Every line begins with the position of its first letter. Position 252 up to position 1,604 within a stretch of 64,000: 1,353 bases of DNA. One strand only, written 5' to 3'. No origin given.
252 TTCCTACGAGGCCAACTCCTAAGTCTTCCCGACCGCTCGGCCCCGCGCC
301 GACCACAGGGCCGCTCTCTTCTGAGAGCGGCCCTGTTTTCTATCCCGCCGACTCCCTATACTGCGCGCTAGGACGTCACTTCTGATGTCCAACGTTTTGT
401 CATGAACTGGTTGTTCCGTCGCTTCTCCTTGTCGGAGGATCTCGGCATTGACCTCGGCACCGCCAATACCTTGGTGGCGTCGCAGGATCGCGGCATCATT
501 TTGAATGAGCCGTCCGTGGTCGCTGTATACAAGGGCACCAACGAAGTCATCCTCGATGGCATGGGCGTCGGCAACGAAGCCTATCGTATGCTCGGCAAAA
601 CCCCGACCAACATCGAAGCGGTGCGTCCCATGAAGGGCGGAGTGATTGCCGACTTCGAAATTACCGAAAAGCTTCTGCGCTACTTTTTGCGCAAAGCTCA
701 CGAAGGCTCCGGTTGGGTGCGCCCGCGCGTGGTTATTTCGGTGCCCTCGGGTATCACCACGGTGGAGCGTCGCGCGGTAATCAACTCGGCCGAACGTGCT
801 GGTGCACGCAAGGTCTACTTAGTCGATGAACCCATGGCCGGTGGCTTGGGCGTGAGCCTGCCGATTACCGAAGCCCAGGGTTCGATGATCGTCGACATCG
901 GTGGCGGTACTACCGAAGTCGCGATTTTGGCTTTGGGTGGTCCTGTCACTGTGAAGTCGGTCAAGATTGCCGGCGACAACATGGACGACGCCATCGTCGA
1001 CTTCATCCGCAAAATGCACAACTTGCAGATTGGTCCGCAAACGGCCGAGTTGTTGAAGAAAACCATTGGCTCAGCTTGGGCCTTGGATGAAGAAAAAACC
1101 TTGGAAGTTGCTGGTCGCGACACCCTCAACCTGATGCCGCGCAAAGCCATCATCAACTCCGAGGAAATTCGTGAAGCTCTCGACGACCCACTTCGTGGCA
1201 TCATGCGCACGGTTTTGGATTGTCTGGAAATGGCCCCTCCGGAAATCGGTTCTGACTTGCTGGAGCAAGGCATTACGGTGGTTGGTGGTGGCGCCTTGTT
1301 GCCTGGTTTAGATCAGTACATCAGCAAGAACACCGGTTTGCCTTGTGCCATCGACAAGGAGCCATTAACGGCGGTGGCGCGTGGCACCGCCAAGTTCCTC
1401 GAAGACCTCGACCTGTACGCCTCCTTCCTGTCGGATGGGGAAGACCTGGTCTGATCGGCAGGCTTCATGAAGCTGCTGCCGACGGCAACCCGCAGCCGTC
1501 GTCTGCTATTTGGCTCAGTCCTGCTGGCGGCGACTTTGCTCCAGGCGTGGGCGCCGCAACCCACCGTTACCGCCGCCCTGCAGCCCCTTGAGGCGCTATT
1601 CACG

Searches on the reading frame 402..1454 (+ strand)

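Call 40: search_protein_families(library=pfam, proteins=[window:402-1454:+], max_evalue=0.00001)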
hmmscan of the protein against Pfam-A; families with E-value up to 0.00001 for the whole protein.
window:402-1454:+ (350 aa): 4 families
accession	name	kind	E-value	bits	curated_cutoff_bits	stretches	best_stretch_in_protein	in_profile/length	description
PF06723.19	MreB_Mbl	-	3.9e-126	420.8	27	1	12-338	2-324/327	MreB/Mbl protein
PF00012.26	HSP70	-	7.3e-13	48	20.6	1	84-330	110-369/599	Hsp70 protein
PF14450.12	FtsA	-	3.1e-12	47.4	31.8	1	163-320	2-112/127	Cell division protein FtsA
PF00022.25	Actin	-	2.1e-11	43.5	27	1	37-215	31-199/410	Actin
